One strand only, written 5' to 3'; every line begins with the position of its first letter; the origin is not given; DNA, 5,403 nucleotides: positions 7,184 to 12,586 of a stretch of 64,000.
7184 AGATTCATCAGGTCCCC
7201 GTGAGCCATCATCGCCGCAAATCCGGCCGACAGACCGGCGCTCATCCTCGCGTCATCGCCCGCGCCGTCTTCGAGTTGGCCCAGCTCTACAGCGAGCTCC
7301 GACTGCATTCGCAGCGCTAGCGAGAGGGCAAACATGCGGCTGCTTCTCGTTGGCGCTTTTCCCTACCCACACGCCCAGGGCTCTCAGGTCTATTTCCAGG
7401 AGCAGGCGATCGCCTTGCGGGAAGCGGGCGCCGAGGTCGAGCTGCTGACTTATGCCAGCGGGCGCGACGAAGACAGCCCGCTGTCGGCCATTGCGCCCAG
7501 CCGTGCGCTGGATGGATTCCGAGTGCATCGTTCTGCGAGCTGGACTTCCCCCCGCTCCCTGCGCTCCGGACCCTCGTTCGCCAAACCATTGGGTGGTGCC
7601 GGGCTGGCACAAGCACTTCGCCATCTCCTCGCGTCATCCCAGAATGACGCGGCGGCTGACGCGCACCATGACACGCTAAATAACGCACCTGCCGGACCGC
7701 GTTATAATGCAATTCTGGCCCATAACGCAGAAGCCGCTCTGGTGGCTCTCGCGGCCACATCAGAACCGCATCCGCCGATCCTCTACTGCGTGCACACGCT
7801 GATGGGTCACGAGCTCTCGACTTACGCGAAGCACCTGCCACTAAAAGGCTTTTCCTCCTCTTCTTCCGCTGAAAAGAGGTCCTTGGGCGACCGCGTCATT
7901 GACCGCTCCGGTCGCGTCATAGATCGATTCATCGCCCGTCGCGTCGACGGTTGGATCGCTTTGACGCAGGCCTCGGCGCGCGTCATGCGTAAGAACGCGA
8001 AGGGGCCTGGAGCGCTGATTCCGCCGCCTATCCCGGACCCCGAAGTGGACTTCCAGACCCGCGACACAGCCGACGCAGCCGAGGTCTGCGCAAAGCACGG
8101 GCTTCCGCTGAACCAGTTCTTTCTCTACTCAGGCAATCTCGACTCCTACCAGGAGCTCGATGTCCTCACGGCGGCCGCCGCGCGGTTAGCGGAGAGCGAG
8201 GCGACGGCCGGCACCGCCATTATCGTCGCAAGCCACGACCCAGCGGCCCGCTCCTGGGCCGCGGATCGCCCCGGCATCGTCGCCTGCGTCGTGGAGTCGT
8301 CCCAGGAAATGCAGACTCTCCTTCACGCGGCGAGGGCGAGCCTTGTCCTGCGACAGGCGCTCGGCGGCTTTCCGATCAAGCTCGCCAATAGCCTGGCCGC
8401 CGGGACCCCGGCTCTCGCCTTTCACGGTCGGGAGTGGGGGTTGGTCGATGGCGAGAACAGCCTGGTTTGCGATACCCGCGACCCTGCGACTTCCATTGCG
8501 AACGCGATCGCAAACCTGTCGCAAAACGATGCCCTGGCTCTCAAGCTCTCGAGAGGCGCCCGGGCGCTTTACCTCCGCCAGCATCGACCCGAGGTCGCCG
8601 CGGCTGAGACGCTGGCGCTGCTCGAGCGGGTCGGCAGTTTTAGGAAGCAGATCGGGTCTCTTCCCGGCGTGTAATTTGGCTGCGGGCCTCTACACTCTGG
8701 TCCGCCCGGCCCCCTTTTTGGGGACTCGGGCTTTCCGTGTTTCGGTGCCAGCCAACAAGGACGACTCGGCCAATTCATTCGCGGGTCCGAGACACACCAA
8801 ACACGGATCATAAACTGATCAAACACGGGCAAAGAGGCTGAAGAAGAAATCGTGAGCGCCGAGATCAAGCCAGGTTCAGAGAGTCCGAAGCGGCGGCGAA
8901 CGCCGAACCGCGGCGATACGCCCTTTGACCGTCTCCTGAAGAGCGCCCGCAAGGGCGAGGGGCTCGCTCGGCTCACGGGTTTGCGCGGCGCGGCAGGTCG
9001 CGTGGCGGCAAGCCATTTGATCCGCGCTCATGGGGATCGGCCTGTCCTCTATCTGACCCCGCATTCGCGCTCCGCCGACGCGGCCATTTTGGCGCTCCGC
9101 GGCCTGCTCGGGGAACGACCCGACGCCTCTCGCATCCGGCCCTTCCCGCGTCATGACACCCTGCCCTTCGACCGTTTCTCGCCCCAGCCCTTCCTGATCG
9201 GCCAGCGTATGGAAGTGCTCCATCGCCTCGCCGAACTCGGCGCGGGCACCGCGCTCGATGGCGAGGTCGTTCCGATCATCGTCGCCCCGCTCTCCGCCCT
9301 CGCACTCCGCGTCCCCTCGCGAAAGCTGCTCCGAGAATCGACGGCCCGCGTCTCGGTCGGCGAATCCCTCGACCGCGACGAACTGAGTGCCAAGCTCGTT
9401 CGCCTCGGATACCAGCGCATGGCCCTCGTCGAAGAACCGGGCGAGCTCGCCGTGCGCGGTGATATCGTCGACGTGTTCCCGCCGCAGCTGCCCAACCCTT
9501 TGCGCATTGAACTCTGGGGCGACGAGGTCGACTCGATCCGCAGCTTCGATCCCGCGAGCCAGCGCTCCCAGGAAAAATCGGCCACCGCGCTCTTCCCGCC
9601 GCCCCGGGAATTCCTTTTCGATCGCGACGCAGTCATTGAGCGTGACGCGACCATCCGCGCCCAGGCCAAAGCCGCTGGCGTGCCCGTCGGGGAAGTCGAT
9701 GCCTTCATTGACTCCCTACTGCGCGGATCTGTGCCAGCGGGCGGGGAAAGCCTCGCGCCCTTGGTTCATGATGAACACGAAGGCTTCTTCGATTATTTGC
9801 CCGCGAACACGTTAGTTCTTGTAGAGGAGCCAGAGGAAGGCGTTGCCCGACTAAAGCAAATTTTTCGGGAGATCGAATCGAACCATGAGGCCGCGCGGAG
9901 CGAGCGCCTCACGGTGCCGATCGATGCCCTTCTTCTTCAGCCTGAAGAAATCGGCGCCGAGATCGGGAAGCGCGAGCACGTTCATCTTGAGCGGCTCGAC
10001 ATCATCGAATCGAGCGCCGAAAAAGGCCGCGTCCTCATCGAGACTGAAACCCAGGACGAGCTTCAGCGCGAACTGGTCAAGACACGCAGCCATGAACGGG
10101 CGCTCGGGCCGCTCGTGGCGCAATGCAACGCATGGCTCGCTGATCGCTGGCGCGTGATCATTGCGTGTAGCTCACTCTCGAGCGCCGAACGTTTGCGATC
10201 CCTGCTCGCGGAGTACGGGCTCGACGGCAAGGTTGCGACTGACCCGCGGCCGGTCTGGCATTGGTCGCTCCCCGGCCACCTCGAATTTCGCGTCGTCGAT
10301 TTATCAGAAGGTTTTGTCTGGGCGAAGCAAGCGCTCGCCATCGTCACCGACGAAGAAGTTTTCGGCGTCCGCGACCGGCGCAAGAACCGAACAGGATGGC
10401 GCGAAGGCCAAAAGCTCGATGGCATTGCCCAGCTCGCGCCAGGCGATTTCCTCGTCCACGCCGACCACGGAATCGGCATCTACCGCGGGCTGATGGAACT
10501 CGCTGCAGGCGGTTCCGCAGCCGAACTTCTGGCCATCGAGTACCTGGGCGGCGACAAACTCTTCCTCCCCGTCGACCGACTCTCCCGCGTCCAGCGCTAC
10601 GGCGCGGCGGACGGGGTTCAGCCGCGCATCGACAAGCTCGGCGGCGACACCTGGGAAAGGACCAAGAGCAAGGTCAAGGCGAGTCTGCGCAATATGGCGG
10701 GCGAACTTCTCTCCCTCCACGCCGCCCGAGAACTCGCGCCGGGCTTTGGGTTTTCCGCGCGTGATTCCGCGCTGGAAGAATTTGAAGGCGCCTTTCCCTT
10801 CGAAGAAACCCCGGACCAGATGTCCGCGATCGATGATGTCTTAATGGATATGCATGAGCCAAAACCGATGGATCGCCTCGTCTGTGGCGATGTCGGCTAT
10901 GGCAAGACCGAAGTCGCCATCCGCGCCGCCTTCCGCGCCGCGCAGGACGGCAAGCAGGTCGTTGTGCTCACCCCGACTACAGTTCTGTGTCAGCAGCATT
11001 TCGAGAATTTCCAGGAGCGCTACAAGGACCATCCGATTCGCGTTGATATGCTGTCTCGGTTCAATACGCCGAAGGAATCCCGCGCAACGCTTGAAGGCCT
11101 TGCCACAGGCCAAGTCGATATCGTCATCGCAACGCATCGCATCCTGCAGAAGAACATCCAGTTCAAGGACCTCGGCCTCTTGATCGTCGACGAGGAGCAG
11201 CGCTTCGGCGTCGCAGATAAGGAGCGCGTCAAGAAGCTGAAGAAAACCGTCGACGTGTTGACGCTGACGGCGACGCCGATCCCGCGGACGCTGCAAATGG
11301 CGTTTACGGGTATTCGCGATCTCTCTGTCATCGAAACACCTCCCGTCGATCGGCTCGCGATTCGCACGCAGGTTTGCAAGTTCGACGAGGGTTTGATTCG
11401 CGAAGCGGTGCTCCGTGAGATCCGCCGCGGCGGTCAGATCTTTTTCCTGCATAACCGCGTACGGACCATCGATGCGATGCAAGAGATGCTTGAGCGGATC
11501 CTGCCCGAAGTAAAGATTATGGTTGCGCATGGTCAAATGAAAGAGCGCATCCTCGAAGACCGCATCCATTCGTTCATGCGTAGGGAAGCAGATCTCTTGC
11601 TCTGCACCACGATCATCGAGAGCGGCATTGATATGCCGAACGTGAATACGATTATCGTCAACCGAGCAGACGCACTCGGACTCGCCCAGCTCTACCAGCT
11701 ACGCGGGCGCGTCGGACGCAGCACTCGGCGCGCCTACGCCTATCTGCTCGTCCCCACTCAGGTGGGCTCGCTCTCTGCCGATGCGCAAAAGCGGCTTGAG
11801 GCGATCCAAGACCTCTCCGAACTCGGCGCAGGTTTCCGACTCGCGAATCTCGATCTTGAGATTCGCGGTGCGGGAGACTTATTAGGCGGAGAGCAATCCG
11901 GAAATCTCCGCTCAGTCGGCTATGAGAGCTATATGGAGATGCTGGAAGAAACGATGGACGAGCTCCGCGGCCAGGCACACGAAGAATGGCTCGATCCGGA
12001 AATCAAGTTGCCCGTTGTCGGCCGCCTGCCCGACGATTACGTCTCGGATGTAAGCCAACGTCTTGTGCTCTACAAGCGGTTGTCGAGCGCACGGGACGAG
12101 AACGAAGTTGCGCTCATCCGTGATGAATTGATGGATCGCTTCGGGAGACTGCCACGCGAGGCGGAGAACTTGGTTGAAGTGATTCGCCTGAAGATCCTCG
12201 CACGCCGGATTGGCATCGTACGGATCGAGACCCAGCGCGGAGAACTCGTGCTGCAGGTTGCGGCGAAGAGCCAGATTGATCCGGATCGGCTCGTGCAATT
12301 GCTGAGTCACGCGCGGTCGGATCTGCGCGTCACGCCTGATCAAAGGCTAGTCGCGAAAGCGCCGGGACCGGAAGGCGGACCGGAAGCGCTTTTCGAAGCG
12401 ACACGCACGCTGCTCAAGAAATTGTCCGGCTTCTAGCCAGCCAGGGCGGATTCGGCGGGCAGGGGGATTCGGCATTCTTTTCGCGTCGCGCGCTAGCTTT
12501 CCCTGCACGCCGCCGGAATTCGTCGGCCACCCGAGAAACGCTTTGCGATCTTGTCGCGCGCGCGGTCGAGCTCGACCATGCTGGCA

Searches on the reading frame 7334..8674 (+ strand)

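Call 13: search_protein_families(library=pfam, proteins=[window:7334-8674:+])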
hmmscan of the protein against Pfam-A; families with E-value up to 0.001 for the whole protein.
window:7334-8674:+ (446 aa): 4 families
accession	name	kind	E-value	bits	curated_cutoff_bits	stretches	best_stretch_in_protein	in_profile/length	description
PF13579.12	Glyco_trans_4_4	-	1.4e-11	45.4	29.7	1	16-219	2-143/158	Glycosyl transferase 4-like domain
PF13692.12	Glyco_trans_1_4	-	2.2e-09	38.1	27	1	263-398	4-142/142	Glycosyl transferases group 1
PF13439.12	Glyco_transf_4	-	3.1e-07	31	28.5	1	16-233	3-166/170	Glycosyltransferase Family 4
PF00534.26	Glycos_transf_1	-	2.4e-06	27.6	26.4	1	261-410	16-170/172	Glycosyl transferases group 1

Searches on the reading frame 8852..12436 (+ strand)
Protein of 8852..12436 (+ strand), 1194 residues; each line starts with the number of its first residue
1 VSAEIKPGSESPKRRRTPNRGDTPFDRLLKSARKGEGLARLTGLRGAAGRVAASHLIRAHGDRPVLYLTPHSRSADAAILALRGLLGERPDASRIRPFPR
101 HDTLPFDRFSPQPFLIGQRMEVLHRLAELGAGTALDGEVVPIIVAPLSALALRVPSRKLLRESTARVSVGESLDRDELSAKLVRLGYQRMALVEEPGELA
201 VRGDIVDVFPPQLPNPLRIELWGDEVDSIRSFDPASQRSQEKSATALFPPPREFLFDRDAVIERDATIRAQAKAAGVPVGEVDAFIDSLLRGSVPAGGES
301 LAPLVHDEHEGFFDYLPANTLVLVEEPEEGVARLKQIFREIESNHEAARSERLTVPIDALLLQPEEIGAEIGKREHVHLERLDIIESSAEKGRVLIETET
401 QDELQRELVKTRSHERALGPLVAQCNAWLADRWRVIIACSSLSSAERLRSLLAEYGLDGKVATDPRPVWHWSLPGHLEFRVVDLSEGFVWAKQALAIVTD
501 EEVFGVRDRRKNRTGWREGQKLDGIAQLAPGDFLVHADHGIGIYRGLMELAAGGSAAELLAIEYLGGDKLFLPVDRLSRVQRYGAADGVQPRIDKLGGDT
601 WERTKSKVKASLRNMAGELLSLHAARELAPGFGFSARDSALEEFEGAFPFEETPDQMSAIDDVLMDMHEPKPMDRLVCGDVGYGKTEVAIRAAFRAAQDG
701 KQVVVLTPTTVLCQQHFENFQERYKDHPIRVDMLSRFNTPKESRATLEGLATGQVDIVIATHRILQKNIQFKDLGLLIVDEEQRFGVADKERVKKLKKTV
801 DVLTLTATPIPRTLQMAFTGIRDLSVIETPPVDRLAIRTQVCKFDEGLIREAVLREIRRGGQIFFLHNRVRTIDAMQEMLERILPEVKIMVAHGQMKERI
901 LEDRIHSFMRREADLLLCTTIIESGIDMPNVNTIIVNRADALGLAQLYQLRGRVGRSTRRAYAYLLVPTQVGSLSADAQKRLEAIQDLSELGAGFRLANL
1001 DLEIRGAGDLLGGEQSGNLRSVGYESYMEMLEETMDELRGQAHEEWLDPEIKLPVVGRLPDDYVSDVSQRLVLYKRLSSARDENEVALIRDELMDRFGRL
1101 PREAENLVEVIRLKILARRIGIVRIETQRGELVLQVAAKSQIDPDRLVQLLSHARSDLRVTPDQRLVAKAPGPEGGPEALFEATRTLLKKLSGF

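Call 13: search_protein_families(library=pfam, proteins=[window:8852-12436:+])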
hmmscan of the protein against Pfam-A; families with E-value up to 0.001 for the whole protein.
window:8852-12436:+ (1194 aa): 6 families
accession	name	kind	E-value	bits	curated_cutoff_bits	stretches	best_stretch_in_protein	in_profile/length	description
PF03461.20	TRCF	-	7.2e-28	97.2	25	1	1055-1146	3-94/95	TRCF domain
PF00270.35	DEAD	-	3e-26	92.6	26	1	653-815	1-165/167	DEAD/DEAH box helicase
PF17757.6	UvrB_inter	-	2.2e-25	89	22.9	1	167-254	3-91/91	UvrB interaction domain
PF00271.37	Helicase_C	-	5.1e-20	72.2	23.5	1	853-957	6-109/110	Helicase conserved C-terminal domain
PF02559.22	CarD_TRCF_RID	-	8.6e-16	58.2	23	1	528-583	1-56/57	CarD-like/TRCF RID domain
PF04851.21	ResIII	-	5.1e-11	43.2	22.5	1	652-809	4-162/164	Type III restriction enzyme, res subunit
